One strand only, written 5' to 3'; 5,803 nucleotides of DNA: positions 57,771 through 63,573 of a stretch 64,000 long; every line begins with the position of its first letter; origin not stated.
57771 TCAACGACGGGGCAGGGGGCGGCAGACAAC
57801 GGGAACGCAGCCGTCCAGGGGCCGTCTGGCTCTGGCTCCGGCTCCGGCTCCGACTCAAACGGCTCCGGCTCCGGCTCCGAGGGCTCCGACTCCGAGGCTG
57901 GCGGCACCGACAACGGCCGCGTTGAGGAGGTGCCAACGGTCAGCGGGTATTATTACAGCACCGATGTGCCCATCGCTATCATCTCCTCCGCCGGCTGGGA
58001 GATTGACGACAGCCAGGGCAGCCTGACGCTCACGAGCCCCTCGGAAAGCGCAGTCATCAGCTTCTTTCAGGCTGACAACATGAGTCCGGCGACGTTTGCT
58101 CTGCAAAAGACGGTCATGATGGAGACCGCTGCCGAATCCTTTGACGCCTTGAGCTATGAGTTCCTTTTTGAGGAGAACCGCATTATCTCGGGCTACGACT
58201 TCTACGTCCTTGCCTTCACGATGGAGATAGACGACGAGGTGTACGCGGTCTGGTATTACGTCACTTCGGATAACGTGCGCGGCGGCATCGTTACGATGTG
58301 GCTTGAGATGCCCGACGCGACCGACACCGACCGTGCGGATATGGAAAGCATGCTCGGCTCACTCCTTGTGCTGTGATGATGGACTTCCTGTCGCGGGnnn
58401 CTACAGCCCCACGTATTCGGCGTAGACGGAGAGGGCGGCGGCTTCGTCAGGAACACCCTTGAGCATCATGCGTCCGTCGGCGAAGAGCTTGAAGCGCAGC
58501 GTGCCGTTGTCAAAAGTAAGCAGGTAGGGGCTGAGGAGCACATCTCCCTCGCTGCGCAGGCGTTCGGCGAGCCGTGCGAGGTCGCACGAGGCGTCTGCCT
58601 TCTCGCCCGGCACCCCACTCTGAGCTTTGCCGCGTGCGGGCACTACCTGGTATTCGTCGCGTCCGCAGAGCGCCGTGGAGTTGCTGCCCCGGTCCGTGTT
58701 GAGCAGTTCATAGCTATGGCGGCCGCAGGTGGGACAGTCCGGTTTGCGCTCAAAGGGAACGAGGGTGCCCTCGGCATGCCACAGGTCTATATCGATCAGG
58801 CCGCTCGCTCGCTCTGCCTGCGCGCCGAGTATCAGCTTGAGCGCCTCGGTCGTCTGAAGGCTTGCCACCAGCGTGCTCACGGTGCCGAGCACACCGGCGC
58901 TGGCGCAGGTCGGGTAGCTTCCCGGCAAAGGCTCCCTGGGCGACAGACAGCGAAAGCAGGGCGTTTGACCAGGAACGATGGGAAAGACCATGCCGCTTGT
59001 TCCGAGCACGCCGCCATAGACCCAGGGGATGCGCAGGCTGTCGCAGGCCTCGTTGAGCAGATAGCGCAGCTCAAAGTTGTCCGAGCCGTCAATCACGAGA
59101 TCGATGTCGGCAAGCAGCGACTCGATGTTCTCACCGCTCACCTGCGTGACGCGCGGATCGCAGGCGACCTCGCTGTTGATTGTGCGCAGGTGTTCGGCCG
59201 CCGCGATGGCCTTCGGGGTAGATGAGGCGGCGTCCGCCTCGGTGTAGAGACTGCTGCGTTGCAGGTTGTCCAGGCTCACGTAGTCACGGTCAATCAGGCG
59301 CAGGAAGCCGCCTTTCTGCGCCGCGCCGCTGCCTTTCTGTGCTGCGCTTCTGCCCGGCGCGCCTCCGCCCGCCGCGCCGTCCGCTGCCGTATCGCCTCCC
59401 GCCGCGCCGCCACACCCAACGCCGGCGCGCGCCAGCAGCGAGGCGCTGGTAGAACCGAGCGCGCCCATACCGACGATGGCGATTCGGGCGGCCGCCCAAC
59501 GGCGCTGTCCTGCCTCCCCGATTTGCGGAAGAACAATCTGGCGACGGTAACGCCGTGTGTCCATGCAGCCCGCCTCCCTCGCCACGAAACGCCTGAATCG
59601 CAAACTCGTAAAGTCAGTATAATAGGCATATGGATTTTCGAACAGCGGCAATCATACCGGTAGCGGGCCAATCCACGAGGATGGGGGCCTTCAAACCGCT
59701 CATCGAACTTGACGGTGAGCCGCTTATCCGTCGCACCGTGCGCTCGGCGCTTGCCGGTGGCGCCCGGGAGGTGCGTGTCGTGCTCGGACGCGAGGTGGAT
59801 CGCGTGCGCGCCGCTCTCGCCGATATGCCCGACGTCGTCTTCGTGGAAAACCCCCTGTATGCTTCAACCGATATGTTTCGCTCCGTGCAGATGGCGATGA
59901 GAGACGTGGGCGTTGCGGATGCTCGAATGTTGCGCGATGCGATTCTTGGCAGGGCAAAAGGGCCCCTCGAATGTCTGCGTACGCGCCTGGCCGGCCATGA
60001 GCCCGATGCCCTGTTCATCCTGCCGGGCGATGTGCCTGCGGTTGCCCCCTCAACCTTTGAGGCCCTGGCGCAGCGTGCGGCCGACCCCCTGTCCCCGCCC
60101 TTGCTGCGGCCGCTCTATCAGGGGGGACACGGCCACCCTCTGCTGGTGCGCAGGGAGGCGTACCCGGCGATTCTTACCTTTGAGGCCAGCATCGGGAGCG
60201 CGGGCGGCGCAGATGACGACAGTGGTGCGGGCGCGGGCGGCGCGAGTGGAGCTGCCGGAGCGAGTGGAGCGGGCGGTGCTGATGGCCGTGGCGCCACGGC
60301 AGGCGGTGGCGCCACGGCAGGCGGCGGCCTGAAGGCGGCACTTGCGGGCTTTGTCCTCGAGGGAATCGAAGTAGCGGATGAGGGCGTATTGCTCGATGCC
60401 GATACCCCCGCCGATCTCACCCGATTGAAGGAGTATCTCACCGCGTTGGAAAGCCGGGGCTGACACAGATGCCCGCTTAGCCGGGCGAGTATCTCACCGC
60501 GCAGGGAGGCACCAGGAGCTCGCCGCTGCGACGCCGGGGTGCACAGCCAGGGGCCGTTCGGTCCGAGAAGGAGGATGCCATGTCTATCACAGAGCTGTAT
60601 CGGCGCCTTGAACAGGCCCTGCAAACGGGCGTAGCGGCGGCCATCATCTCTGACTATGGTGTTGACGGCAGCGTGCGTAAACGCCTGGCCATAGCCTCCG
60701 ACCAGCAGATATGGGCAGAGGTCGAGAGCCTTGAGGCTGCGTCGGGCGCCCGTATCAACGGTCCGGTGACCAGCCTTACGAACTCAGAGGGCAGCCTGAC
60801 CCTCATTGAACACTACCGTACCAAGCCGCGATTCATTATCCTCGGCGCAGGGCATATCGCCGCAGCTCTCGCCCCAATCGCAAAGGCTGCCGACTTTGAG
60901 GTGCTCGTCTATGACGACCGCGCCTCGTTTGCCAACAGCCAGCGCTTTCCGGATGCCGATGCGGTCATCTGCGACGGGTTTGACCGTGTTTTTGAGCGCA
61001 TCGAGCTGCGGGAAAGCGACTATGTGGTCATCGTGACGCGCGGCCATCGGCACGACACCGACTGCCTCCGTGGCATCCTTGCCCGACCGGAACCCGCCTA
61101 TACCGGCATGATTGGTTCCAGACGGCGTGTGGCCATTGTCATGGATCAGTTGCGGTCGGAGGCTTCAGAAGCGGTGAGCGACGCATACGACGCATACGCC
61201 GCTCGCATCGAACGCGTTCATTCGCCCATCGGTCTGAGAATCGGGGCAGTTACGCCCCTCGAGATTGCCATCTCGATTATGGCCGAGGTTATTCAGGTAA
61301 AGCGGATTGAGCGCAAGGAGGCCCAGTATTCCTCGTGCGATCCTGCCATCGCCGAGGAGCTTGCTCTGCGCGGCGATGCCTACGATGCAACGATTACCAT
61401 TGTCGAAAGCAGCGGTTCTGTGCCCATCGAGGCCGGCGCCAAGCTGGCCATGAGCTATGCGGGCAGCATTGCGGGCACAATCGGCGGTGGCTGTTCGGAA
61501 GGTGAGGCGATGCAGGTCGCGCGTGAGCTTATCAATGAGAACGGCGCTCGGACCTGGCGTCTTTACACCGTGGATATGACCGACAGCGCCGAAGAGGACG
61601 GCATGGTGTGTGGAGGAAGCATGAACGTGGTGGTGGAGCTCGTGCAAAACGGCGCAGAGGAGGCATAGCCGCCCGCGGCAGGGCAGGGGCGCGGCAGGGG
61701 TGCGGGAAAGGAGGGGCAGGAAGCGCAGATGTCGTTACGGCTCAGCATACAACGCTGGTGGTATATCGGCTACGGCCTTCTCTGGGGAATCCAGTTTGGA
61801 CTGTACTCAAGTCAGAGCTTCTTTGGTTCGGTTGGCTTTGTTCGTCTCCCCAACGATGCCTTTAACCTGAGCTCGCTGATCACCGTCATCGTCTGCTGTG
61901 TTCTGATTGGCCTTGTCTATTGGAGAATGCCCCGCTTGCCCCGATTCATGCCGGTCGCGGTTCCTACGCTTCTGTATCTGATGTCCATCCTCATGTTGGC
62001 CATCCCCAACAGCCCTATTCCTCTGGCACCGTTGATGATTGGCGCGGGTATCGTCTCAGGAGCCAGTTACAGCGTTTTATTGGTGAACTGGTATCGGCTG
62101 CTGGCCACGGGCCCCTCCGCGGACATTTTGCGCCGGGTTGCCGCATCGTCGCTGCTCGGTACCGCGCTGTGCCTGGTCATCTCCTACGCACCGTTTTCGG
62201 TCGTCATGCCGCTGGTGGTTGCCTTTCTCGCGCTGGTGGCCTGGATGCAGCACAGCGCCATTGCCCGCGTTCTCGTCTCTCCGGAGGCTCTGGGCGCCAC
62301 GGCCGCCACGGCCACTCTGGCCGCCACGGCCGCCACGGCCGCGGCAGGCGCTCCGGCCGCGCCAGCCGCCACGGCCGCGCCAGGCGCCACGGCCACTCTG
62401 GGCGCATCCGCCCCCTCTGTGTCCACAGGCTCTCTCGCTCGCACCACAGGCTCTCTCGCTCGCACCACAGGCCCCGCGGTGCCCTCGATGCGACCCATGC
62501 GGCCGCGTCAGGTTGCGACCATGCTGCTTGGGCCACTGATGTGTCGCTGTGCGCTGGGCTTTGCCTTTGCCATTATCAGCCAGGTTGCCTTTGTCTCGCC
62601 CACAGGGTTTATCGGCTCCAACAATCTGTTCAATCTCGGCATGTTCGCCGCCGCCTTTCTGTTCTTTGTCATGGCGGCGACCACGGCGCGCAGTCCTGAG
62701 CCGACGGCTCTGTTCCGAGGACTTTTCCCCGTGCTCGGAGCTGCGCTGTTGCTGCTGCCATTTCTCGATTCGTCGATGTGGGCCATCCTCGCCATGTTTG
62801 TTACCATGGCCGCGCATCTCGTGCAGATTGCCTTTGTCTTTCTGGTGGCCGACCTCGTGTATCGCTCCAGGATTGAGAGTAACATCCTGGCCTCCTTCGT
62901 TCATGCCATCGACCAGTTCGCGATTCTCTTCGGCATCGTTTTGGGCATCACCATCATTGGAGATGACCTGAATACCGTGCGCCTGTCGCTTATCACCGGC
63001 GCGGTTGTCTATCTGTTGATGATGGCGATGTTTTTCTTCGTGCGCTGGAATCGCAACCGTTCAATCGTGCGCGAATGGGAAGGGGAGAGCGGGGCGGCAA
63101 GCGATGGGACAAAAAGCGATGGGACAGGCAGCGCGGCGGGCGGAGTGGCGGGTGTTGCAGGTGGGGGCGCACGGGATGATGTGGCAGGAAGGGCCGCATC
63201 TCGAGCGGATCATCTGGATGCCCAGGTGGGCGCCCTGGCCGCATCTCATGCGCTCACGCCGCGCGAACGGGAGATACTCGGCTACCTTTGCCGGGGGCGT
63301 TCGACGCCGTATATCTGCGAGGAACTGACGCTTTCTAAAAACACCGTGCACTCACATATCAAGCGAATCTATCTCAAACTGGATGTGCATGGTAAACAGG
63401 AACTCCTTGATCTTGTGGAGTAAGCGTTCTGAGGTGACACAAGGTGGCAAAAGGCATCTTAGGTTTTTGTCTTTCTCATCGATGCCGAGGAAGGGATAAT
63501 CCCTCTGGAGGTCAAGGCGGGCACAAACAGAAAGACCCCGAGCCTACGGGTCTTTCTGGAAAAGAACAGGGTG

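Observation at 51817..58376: Five-gene Thr-phosphorylation module: Zn-ribbon-FHA, PP2C, trypsin-TM-FHA, degenerate PP2C, Zn-ribbon Ser/Thr kinase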

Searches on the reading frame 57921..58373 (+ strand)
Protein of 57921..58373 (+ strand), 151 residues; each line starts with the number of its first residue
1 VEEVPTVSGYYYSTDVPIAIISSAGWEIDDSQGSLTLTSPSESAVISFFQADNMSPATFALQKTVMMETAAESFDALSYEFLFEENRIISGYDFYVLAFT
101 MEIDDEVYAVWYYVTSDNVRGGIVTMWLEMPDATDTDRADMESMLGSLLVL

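Call 45: find_homologous_proteins(query=window:57921-58373:+, max_evalue=0.001)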
Query seq(151 aa) (151 aa): 1 proteins with E <= 0.001 among 21 candidates.
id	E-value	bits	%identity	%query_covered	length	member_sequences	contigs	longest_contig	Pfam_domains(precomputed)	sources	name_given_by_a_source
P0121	3.2e-54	201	65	99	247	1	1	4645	-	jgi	jgi:hypothetical protein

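Call 54: predict_structure(protein=window:57921-58373:+)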
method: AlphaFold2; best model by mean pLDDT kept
length: 151 residues; sequences in the alignment: 1
mean_pLDDT: 45.0   pTM: 0.35
mean pLDDT of the five models: 45.0, 43.7, 39.5, 38.9, 37.2
residues with pLDDT >= 90: 0; 70-90: 2; 50-70: 46; < 50: 103
segments of 3 or more residues with pLDDT < 50: 1-24, 30-37, 40-47, 69-98, 108-111, 114-127, 146-151
pLDDT, mean of each block of 10 residues (from residue 1): 32 41 47 44 47 52 50 39 34 42 53 44 43 62 46 29
secondary structure, 60 per line:
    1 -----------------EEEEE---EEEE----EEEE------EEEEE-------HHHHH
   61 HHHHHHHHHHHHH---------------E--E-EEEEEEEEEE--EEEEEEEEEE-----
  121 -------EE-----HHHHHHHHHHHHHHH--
elements in order: E18-22 E26-29 E34-37 E44-48 H56-73 E94-103 E106-115 H135-149

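Call 58: search_protein_representatives(protein=window:57921-58373:+)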
Query: 151 residues. Proteins with E-value up to 0.001 (for the whole library): 9; up to 1e-10: 2; up to 1e-30: 2. The best 9 are listed.
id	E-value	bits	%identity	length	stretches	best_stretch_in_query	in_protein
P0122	3.8e-90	315.7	100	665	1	1-151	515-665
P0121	1.0e-54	200.9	65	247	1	3-151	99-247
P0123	2.5e-10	57.1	30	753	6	98-132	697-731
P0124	2.8e-05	40.8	28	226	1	10-138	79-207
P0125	4.6e-05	40.1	30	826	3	3-96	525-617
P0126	7.1e-05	39.5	29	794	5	93-132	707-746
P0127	8.1e-05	39.3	32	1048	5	19-62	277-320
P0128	2.0e-04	38.0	31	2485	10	2-48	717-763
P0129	6.6e-04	36.3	23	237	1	10-124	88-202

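Call 59: search_protein_families(library=pfam, proteins=[P0123, P0124, P0125, P0126, P0127, P0129, P0121], max_evalue=0.01)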
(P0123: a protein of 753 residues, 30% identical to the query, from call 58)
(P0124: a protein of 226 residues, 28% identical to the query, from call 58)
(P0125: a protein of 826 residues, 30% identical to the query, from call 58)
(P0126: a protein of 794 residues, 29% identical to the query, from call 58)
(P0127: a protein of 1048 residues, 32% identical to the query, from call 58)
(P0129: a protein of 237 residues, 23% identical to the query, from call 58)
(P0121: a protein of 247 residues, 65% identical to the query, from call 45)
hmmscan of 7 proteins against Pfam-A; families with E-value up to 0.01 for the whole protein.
P0123 (753 aa): 12 families
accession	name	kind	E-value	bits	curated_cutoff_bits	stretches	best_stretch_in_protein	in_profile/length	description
PF04222.17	DUF416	-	6.8e-12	45.8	23.7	0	132-175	36-79/188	Protein of unknown function (DUF416)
PF09660.15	DUF2397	-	4.7e-11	42.6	28.5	0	117-171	99-153/483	Protein of unknown function (DUF2397)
PF19378.4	DUF5953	-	5.7e-09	36.6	25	0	586-645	101-159/233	Family of unknown function (DUF5953)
PF21109.2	Stonustoxin_helical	-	4.9e-05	23.8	27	0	105-140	18-53/96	Stonustoxin helical domain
PF04513.17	Baculo_PEP_C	-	0.00039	20.9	38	0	330-380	17-67/140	Baculovirus polyhedron envelope protein, PEP, C terminus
PF25579.1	TPR_TRIP12_N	-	0.00089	19.7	33.7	0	12-67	82-137/223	E3 ubiquitin-protein ligase TRIP12-like, TPR repeats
PF21863.2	HTH_67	-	0.0013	18.8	27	0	123-177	72-126/268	Helix-turn-helix family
PF06037.17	DUF922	-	0.0034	17.9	27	0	652-711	59-117/153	Bacterial protein of unknown function (DUF922)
PF18411.6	Annexin_2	-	0.0035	18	25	0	134-168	6-40/93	Annexin-like domain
PF09769.14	ApoO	-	0.0038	17.6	31.4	0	678-716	17-55/131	Apolipoprotein O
PF22451.2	NirdL-like_HTH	-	0.0041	17.1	27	0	613-627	4-18/47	Siroheme decarboxylase NirDL-like HTH domain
PF25100.1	DUF7809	-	0.0072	17.1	27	0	109-177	54-129/160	Domain of unknown function (DUF7809)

P0124 (226 aa): 0 families

P0125 (826 aa): 4 families
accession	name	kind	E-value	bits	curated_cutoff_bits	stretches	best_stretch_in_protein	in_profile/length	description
PF19078.6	Big_12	-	8.9e-09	35.9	27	0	575-670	3-95/102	Bacterial Ig-like domain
PF10443.15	RNA12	-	5.1e-05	22.7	27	0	521-573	259-309/429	RNA12 protein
PF12637.14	TSCPD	-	7.7e-05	23.4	22.8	0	523-552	27-59/88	TSCPD domain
PF21882.2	Gp53-like_C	-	0.00022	22.1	24.9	0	591-640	17-66/84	Putative tail fiber protein gp53-like, C-terminal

P0126 (794 aa): 9 families
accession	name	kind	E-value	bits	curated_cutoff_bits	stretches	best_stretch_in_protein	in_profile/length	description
PF04222.17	DUF416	-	3.9e-09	36.8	23.7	0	375-417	37-79/188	Protein of unknown function (DUF416)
PF09660.15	DUF2397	-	8e-09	35.3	28.5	0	359-413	99-153/483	Protein of unknown function (DUF2397)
PF21109.2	Stonustoxin_helical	-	4.1e-05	24.1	27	0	344-381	13-52/96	Stonustoxin helical domain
PF21863.2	HTH_67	-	0.0001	22.4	27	0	358-419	65-126/268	Helix-turn-helix family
PF25100.1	DUF7809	-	0.00017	22.3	27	0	352-419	59-129/160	Domain of unknown function (DUF7809)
PF23191.1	WH_MCM3_C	-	0.0002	21.9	27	0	373-415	2-45/77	MCM3-like, winged helix domain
PF18411.6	Annexin_2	-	0.00067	20.3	25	0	486-519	7-40/93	Annexin-like domain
PF04513.17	Baculo_PEP_C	-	0.003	18.1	38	0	578-622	23-67/140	Baculovirus polyhedron envelope protein, PEP, C terminus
PF09375.15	Peptidase_M75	-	0.0032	17.5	23.5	0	232-290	158-225/288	Imelysin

P0127 (1048 aa): 23 families
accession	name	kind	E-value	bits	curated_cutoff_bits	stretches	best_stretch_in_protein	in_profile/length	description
PF00041.27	fn3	-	1.6e-101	333.1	25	11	955-1025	3-71/84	Fibronectin type III domain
PF25059.1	FN3_DSCAM-DSCAML_C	-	1.5e-29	102.6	39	0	70-100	42-72/89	DSCAM/DSCAML C-terminal Fn3-like domain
PF09294.16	Interfer-bind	-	2e-16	60.5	21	0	333-371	43-84/104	Interferon-alpha/beta receptor, fibronectin type III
PF16656.11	Pur_ac_phosph_N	-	3.8e-14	53.5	30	0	958-1031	6-89/93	Purple acid Phosphatase, N-terminal domain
PF19743.5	ASTN1_2_fn3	-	1.8e-12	48.1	24.3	0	61-98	75-112/123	ASTN1/2 Fn3 domain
PF25814.1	fn3_SORL1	-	8e-09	35.9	27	0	953-1024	3-73/90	SORL1-like, fn3 domain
PF23932.1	SP10_terminator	-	1.2e-06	28.5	27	0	84-109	70-95/279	Phage termination protein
PF24158.1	DUF7409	-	4.2e-06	27.4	27.8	0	24-41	3-20/47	Domain of unknown function (DUF7409)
PF11465.14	Receptor_2B4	-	2.2e-05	25.1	21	0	118-146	15-43/108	Natural killer cell receptor 2B4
PF18492.6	ORF_2_N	-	2.8e-05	24.7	29.2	0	129-157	54-82/122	Open reading frame 2 N-terminal domain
PF03483.22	B3_4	-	8.3e-05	22.7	29.3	0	30-59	124-153/174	B3/4 domain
PF17767.7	NAPRTase_N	-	0.0001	23.1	32.6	0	331-357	3-29/125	Nicotinate phosphoribosyltransferase (NAPRTase) N-terminal domain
PF00884.28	Sulfatase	-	0.00015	21.6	25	0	275-341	28-94/301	Sulfatase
PF09775.14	Keratin_assoc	-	0.00035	20.7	23.5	0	63-95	23-55/129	Keratinocyte-associated protein 2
PF15516.12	BpuSI_N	-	0.00036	21.1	25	0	136-178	63-105/152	BpuSI N-terminal domain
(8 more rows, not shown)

P0129 (237 aa): 1 family
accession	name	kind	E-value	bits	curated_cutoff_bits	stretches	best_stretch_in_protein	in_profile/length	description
PF08374.16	Protocadherin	-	0.00021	21.8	26.3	1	7-76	34-102/217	Protocadherin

P0121 (247 aa): 0 families

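Call 74: predict_structure(alignment_id=A4)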
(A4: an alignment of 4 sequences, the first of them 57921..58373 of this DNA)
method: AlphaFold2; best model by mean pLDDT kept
length: 151 residues; sequences in the alignment: 4
mean_pLDDT: 87.9   pTM: 0.81
mean pLDDT of the five models: 87.9, 87.6, 87.0, 85.8, 84.2
residues with pLDDT >= 90: 93; 70-90: 49; 50-70: 6; < 50: 3
segments of 3 or more residues with pLDDT < 50: 1-3
pLDDT, mean of each block of 10 residues (from residue 1): 59 84 90 87 91 88 93 93 94 93 93 84 90 91 88 72
secondary structure, 60 per line:
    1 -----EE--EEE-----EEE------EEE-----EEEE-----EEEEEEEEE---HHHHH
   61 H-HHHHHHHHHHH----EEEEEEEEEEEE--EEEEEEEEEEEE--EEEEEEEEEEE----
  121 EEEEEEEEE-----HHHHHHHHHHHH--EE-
elements in order: E10-12 E18-20 E27-29 E35-38 E44-52 H56-61 H63-73 E78-89 E92-103 E106-116 E121-129 H135-146

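Call 76: fold_search(model_id=the predicted structure, library=pdb)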
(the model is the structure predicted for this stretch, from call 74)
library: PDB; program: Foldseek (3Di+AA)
matches with E <= 10: 1432; with E <= 0.001: 27
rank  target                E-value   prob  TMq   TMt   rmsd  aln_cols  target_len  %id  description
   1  1v2b_B                6.6e-06  1.00  0.55  0.55   5.4       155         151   10  Crystal Structure of PsbP Protein in the Oxygen-Evolving Complex of Photosystem II from Higher Plants (released 2004-05-18)
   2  3hlz_A                1.8e-05  1.00  0.64  0.38   4.5       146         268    9  Crystal structure of BT_1490 (NP_810393.1) from BACTEROIDES THETAIOTAOMICRON VPI-5482 at 1.50 A resolution (released 2009-06-16)
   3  3hlz_B                2.5e-05  1.00  0.63  0.38   4.2       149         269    9  Crystal structure of BT_1490 (NP_810393.1) from BACTEROIDES THETAIOTAOMICRON VPI-5482 at 1.50 A resolution (released 2009-06-16)
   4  8z9d_P                2.5e-05  1.00  0.58  0.50   6.9       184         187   12  cryo-EM structure of PSII-LHCII megacomplex from spinach (released 2024-11-13)
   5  2xb3                  2.6e-05  1.00  0.63  0.62   4.5       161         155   14  The Structure of Cyanobacterial PsbP (released 2010-08-25)
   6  4rth_A                2.8e-05  1.00  0.55  0.51   6.3       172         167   13  The crystal structure of PsbP from Zea mays (released 2015-03-11)
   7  1v2b_A                3.1e-05  1.00  0.49  0.50   5.8       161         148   10  Crystal Structure of PsbP Protein in the Oxygen-Evolving Complex of Photosystem II from Higher Plants (released 2004-05-18)
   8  2lnj_MODEL_1_A        3.7e-05  1.00  0.67  0.61   4.3       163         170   18  Solution Structure of Cyanobacterial PsbP (CyanoP) from Synechocystis sp. PCC 6803 (released 2012-06-06)
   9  4rti                  3.9e-05  1.00  0.55  0.49   6.6       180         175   15  The crystal structure of PsbP from Spinacia oleracea (released 2015-03-11)
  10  4rth_B                4.1e-05  1.00  0.58  0.54   5.7       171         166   12  The crystal structure of PsbP from Zea mays (released 2015-03-11)
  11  5zx9                  4.9e-05  1.00  0.65  0.60   4.8       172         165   13  Crystal structure of apo form fibronectin-binding protein Apa from Mycobacterium tuberculosis (released 2019-05-29)
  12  9grx_0                5.4e-05  1.00  0.60  0.58   6.7       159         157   11  NDH-PSI-LHCI supercomplex from S. oleracea (released 2025-02-12)
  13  2vu4                  5.4e-05  1.00  0.54  0.54   5.1       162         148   15  Structure of PsbP protein from Spinacia oleracea at 1.98 A resolution (released 2009-07-21)
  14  6e8a_B                1.8e-04  1.00  0.50  0.52   5.3       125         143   11  Crystal structure of DcrB from Salmonella enterica at 1.92 Angstroms resolution (released 2018-10-31)
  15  3lyd_B                2.2e-04  1.00  0.55  0.52   7.9       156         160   10  Crystal structure of Putative uncharacterized protein from Jonesia denitrificans (released 2010-03-09)
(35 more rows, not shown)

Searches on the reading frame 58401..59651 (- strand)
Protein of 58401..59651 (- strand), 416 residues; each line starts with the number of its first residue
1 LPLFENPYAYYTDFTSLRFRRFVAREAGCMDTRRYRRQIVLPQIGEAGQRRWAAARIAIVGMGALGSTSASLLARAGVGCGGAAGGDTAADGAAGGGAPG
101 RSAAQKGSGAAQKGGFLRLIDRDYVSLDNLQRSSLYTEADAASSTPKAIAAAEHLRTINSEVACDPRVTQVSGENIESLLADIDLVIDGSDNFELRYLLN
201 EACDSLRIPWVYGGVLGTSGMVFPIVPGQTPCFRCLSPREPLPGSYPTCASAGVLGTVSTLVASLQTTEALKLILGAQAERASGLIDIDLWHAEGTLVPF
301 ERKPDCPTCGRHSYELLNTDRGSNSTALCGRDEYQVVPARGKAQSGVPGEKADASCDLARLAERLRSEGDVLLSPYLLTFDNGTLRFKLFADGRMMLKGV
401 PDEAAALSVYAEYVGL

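Call 66: search_protein_families(library=pfam, proteins=[window:58401-59651:-], max_evalue=0.001)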
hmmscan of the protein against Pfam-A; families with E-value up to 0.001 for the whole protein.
window:58401-59651:- (416 aa): 1 family
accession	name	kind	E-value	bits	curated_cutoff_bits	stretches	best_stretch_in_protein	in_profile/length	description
PF00899.27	ThiF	-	3.4e-65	220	28.1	1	35-307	1-237/238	ThiF family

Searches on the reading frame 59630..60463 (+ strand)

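Call 66: search_protein_families(library=pfam, proteins=[window:59630-60463:+], max_evalue=0.001)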
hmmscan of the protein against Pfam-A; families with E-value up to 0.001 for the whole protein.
window:59630-60463:+ (277 aa): 2 families
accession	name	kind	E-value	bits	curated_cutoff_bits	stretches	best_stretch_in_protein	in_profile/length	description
PF12804.13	NTP_transf_3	-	1.1e-25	91.1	27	1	7-186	1-146/160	MobA-like NTP transferase domain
PF01128.25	IspD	-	0.00016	21.9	27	1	6-72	2-71/221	2-C-methyl-D-erythritol 4-phosphate cytidylyltransferase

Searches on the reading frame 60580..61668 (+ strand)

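Call 66: search_protein_families(library=pfam, proteins=[window:60580-61668:+], max_evalue=0.001)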
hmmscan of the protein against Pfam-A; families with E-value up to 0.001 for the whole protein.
window:60580-61668:+ (362 aa): 3 families
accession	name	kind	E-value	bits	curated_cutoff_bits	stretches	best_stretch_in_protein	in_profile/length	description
PF13478.12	XdhC_C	-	1.7e-38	132.4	29.7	1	86-237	2-125/125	XdhC Rossmann domain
PF02625.21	XdhC_CoxI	-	3.4e-15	56.2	24.3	1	270-325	9-64/68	XdhC and CoxI family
PF02826.25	2-Hacid_dh_C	-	0.00074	19.4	25.1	0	84-152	38-98/178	D-isomer specific 2-hydroxyacid dehydrogenase, NAD binding domain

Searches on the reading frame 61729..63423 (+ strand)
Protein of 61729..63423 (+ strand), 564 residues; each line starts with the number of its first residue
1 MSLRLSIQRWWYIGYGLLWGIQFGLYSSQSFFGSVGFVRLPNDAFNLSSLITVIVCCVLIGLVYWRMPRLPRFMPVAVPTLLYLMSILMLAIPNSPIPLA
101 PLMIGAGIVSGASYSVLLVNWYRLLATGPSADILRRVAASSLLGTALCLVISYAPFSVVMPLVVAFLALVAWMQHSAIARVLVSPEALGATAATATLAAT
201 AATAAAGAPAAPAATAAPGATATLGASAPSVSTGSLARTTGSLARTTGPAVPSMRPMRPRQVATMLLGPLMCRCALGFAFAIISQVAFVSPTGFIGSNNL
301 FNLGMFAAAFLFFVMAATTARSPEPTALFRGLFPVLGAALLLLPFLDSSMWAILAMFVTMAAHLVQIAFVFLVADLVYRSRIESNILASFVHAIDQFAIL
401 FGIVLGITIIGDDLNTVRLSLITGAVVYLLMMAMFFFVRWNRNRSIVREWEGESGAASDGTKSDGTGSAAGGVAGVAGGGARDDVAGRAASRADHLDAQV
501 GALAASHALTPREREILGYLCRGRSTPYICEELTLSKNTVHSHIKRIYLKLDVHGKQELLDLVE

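Call 66: search_protein_families(library=pfam, proteins=[window:61729-63423:+], max_evalue=0.001)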
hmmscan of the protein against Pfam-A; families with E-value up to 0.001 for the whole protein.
window:61729-63423:+ (564 aa): 1 family
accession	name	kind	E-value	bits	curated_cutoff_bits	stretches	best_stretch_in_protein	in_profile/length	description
PF00196.25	GerE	-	1e-14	54.3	23.5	1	508-562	2-56/57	Bacterial regulatory proteins, luxR family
